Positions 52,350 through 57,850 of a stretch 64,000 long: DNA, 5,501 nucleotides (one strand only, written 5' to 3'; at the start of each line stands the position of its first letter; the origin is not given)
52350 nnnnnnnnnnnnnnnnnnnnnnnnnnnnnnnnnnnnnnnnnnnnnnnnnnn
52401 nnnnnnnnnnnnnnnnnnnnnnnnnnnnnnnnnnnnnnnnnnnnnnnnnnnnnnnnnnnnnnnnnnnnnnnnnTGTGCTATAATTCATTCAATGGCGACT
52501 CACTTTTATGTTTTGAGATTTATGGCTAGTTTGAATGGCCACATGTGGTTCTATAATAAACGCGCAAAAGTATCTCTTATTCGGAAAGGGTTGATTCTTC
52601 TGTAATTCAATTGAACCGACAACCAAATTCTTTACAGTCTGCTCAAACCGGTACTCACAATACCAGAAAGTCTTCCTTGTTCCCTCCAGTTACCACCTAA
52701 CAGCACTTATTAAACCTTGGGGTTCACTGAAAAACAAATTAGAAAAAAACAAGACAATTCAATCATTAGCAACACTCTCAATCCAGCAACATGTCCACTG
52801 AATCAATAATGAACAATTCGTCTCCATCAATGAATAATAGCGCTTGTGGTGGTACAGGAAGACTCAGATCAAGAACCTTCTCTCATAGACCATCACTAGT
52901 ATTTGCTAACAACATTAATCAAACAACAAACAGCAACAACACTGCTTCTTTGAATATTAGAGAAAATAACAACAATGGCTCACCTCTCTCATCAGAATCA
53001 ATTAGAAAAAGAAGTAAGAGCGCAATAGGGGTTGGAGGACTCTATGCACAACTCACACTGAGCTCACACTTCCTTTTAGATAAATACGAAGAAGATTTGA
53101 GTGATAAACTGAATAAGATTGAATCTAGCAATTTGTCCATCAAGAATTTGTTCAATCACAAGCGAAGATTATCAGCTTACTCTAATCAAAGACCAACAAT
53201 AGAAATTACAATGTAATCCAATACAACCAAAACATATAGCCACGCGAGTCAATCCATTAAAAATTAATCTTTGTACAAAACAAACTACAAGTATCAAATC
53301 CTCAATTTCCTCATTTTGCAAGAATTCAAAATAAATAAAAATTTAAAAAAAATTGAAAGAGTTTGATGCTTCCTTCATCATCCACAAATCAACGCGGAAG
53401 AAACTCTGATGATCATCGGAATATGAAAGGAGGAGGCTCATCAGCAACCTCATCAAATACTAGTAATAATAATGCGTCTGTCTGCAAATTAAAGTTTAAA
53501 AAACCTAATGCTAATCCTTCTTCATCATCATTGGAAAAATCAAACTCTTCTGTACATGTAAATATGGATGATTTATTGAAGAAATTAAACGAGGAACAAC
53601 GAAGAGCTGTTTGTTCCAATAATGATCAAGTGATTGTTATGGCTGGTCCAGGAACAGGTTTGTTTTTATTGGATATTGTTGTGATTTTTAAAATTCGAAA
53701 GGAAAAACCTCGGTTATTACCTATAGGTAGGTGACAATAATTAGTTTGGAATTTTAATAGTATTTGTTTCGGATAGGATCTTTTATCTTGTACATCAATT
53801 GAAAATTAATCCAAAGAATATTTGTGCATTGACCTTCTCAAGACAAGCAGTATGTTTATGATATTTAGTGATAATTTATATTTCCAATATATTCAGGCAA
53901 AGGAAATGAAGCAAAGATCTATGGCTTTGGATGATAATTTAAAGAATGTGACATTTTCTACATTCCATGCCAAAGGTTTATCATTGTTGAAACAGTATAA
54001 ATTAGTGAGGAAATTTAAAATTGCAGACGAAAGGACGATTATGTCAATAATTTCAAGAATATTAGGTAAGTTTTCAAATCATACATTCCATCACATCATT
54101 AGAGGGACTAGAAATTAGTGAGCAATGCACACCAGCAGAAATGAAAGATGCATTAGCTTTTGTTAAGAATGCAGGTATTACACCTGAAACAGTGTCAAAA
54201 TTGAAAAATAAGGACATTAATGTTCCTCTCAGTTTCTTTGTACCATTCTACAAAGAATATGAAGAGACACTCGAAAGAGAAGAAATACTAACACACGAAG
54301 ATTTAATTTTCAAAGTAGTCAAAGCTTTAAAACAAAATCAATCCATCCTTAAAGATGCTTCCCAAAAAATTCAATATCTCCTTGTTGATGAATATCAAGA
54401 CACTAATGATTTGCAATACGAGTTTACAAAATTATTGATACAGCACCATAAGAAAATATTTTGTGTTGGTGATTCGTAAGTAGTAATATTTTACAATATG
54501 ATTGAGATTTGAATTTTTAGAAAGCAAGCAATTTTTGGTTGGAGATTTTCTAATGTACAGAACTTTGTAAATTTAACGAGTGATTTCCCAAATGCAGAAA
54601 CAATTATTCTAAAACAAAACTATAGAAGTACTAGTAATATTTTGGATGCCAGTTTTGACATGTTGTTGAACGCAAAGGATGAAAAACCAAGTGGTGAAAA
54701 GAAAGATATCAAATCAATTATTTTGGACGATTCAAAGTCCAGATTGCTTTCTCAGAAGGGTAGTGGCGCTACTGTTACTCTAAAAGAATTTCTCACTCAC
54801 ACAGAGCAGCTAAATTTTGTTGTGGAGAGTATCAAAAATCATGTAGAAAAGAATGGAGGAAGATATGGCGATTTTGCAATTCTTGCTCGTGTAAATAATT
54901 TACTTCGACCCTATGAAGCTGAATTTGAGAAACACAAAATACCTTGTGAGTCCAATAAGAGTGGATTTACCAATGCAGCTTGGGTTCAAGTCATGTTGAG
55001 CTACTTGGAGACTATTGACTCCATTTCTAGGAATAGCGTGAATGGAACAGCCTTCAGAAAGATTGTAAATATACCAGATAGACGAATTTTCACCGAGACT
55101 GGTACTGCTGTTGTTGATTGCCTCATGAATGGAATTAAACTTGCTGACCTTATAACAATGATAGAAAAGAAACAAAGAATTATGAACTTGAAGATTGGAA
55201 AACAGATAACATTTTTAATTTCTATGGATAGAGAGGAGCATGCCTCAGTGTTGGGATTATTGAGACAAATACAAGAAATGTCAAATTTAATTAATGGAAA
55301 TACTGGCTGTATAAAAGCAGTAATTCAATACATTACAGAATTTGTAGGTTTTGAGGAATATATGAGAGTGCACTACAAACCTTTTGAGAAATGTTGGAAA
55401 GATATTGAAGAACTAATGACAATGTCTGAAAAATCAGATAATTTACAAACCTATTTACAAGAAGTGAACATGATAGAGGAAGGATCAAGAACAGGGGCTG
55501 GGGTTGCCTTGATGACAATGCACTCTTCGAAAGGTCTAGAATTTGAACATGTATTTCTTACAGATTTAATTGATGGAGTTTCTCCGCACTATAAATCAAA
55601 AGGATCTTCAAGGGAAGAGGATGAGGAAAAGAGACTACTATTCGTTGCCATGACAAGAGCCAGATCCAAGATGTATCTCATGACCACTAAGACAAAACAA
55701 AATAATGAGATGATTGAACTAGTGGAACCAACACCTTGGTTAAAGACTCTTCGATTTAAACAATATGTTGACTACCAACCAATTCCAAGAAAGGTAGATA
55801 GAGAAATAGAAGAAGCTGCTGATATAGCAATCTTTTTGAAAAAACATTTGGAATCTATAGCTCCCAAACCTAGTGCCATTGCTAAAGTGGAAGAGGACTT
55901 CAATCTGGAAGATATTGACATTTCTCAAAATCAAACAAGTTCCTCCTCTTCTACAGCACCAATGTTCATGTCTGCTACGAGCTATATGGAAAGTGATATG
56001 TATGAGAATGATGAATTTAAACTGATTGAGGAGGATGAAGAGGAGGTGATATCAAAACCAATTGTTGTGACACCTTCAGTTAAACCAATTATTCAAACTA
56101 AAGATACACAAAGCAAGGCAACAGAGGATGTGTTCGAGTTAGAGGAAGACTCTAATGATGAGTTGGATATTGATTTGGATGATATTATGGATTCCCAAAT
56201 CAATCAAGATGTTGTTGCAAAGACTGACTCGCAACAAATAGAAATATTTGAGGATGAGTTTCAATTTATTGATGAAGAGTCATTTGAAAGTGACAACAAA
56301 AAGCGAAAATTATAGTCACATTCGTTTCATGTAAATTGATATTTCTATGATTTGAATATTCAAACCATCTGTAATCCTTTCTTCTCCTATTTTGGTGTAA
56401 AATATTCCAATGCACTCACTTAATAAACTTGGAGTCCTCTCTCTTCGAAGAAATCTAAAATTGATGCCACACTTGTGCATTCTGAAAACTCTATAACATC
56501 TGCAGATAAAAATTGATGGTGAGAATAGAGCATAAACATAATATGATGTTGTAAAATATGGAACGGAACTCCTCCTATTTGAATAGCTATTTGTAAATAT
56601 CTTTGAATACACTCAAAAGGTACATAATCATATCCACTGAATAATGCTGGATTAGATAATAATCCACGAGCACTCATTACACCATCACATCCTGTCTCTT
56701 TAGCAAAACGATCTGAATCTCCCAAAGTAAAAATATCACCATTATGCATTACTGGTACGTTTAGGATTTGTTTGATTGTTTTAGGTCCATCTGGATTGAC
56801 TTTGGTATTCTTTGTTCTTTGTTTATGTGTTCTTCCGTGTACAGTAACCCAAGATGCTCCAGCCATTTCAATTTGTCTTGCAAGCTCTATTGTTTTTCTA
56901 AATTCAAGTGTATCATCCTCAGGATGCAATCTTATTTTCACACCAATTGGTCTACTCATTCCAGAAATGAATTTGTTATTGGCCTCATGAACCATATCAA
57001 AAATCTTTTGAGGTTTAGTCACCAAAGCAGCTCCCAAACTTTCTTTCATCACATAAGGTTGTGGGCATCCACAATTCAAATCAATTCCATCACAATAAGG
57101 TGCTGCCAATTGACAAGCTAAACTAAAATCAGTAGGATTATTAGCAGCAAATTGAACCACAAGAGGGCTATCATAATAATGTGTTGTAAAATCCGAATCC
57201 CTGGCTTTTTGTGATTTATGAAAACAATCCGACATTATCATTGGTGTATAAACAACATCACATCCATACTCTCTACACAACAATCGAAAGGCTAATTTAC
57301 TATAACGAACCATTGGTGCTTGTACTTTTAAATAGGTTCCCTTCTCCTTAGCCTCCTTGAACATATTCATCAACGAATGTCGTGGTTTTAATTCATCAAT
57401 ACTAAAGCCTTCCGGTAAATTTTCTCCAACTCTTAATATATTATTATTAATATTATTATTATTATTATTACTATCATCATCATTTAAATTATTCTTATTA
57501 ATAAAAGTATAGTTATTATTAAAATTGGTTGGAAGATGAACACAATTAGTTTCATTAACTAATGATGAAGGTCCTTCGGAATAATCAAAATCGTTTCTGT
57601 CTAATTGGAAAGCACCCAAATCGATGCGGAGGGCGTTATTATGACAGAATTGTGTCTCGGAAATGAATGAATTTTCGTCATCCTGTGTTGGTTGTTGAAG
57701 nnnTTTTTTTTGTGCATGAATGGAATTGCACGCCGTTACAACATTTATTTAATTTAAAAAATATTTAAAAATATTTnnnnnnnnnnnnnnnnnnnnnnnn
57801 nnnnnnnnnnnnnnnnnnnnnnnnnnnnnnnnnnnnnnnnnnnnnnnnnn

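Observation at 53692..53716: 25-nt micro-exon encodes the Walker-A Lys-Thr of a UvrD/Srs2-type helicase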

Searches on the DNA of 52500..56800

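Call 55: search_rna_families(source=window, start=52500, end=56800, threshold=evalue, max_evalue=1)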
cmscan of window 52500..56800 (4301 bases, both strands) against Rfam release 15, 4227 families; matches with E-value up to 1: 0.
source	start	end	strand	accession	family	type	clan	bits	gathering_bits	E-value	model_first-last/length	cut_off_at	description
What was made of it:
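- Tried and rejected: A search of 52500-56800 found nothing (call 55).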

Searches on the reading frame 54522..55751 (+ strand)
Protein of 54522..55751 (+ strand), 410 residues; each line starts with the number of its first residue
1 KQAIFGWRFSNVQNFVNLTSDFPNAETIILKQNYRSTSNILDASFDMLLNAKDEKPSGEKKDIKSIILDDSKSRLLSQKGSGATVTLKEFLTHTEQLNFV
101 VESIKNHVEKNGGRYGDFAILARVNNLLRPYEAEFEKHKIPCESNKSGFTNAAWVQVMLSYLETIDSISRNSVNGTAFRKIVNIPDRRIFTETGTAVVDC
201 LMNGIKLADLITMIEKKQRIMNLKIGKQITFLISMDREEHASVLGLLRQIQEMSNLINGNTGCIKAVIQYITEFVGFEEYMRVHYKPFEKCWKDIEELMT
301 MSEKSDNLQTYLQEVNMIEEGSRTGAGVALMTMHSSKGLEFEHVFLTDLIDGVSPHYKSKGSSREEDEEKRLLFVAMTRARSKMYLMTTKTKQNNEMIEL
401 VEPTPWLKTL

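Call 48: predict_structure(alignment_id=A3)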
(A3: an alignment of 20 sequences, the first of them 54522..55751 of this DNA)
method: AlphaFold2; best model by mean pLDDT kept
length: 410 residues; sequences in the alignment: 20
mean_pLDDT: 77.2   pTM: 0.48
mean pLDDT of the five models: 77.2, 76.4, 76.4, 75.5, 75.2
residues with pLDDT >= 90: 116; 70-90: 185; 50-70: 59; < 50: 50
segments of 3 or more residues with pLDDT < 50: 1-11, 31-35, 52-61, 67-81, 320-324
pLDDT, mean of each block of 10 residues (from residue 1): 41 54 58 50 54 45 47 34 75 93 93 91 83 88 69 88 92 88 84 91 91 85 77 90 94 84 83 89 83 86 85 69 67 81 93 81 80 83 90 78 81
secondary structure, 60 per line:
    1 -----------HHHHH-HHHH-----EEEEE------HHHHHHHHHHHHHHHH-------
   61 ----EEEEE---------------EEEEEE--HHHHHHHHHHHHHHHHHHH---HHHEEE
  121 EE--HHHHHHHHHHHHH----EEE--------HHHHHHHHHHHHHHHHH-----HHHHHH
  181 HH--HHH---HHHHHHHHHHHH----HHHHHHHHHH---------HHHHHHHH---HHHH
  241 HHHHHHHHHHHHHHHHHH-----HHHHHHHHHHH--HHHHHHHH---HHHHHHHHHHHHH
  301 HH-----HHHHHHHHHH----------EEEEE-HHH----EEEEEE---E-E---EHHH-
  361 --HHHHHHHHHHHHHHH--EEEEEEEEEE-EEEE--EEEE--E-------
elements in order: H12-16 H18-21 E27-31 H38-53 E65-69 E85-90 H93-111 E118-122 H125-137 E142-144 H153-169 H175-182 H191-202 H207-216 H226-233 H237-258 H264-274 H277-284 H288-302 H308-317 E328-332 E341-346 H363-377 E380-389 E391-394 E397-400

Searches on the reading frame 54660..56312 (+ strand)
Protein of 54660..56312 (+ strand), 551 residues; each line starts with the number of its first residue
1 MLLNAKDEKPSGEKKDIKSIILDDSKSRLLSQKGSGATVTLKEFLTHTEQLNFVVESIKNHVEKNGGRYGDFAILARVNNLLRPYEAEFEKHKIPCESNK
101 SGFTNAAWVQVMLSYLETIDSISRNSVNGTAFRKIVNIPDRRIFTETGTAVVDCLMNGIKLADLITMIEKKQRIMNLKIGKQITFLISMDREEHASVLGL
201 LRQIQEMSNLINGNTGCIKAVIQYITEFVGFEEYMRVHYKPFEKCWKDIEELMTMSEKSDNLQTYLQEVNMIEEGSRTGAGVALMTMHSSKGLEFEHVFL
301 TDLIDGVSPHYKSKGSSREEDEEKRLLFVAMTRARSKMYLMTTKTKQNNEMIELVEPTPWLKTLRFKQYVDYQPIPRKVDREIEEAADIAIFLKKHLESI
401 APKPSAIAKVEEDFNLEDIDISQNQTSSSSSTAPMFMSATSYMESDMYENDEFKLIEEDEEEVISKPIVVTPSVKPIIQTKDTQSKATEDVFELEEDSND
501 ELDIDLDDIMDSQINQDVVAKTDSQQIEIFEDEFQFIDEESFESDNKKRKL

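Call 50: list_cluster_members(proteins=[window:54660-56312:+, window:53366-53731:+, window:54141-54476:+])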
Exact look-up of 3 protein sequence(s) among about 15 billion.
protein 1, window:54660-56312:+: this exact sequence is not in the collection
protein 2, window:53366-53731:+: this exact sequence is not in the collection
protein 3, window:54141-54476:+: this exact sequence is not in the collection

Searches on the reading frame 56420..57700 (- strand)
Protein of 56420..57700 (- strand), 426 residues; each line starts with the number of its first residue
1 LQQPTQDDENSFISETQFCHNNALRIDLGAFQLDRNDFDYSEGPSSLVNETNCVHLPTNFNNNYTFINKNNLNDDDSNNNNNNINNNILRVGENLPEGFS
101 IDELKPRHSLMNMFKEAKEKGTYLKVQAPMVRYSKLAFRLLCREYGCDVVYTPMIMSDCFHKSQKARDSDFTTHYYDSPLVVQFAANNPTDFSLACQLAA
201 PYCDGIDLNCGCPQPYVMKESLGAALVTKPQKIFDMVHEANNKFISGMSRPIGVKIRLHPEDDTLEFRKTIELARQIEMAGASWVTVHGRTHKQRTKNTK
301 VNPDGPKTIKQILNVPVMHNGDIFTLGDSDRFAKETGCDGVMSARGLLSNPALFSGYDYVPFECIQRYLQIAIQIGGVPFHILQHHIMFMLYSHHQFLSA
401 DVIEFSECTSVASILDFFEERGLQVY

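Call 15: list_cluster_members(proteins=[window:56420-57700:-, window:57777-59708:+, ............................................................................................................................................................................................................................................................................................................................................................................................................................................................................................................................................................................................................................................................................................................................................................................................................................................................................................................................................])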
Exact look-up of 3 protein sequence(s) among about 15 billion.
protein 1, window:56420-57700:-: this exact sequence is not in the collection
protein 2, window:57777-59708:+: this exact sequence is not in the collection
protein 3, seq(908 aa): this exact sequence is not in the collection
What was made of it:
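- Tried and rejected: None is in the collection (calls 15, 50).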

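Call 16: find_homologous_proteins(query=window:56420-57700:-, max_evalue=1e-40)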
Query window:56420-57700:- (426 aa): 1312 proteins with E <= 1e-40 among 5876 candidates; the best 120 are listed.
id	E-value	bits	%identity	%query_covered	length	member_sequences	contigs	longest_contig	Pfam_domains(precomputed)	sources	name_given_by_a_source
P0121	1.1e-295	998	100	100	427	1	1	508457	PF01207.24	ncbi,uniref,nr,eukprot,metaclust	ncbi:predicted protein [Naegleria gruberi]|uniref:Predicted protein n=1 Tax=Naegleria gruberi TaxID=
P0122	1.2e-184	632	75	83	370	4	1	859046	PF01207.24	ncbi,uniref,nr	ncbi:hypothetical protein FDP41_011694 [Naegleria fowleri]|uniref:DUS-like FMN-binding domain-contai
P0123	1.3e-148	514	63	81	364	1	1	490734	PF01207.24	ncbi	ncbi:hypothetical protein ABK040_005262 [Willaertia magna]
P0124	1.3e-118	415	72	59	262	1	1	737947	PF01207.24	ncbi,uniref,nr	ncbi:hypothetical protein C9374_000745 [Naegleria lovaniensis]|uniref:DUS-like FMN-binding domain-co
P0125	1.1e-90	323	47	72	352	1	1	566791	PF01207.24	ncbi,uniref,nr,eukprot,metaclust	ncbi:hypothetical protein SAMD00019534_094850 [Acytostelium subglobosum LB1]|uniref:hypothetical pro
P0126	3.6e-88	315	49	70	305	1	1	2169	PF01180.28,PF01207.24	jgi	jgi:tRNA-dihydrouridine synthase 4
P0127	1.3e-86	310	49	70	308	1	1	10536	PF01207.24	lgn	-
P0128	1.1e-85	306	47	75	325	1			PF01207.24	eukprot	eukprot:gb/GECH01003289.1/.p1 GENE.gb/GECH01003289.1/~~gb/GECH01003289.1/.p1 ORF type:complete len:3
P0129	2.4e-85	305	48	70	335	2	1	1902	PF01207.24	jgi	jgi:tRNA-dihydrouridine synthase 4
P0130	8.7e-85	303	47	74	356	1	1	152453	PF01207.24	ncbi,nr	ncbi:tRNA-dihydrouridine(20a/20b) synthase [NAD(P)+]-like protein [Chytridiales sp. JEL 0842]|nr:tRN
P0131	3.2e-84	302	46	71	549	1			PF00566.26,PF01207.24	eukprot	eukprot:gene4677-5843_t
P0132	9.4e-84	300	43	84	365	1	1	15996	PF01207.24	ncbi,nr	ncbi:tRNA-dihydrouridine(20a/20b) synthase [NAD(P)+]-like protein [Rhizophlyctis rosea]|nr:tRNA-dihy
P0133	1.8e-83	299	45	71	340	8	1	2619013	PF01207.24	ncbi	ncbi:hypothetical protein ACTFIR_003694 [Dictyostelium discoideum]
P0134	2.5e-83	299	43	77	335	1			PF02581.24,PF01207.24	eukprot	eukprot:jgi/Hompol1/5176/HPOL_001228-RA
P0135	2.6e-83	299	47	76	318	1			PF01207.24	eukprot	eukprot:TRINITY_DN22069_c0_g1_i1.p1 TRINITY_DN22069_c0_g1~~TRINITY_DN22069_c0_g1_i1.p1 ORF type:comp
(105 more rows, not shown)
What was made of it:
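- The neighbouring Dus ORF is 100% identical to an NCBI N. gruberi protein (call 16). The neighbouring gene's product did (call 16).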

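Call 17: find_encoding_contigs(protein=P0121, flank=10000, max_places=3)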
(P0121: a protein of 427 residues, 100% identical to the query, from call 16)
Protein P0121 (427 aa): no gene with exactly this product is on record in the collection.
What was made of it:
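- Tried and rejected: The official N. gruberi gene calls around the locus could therefore not be seen (call 17).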
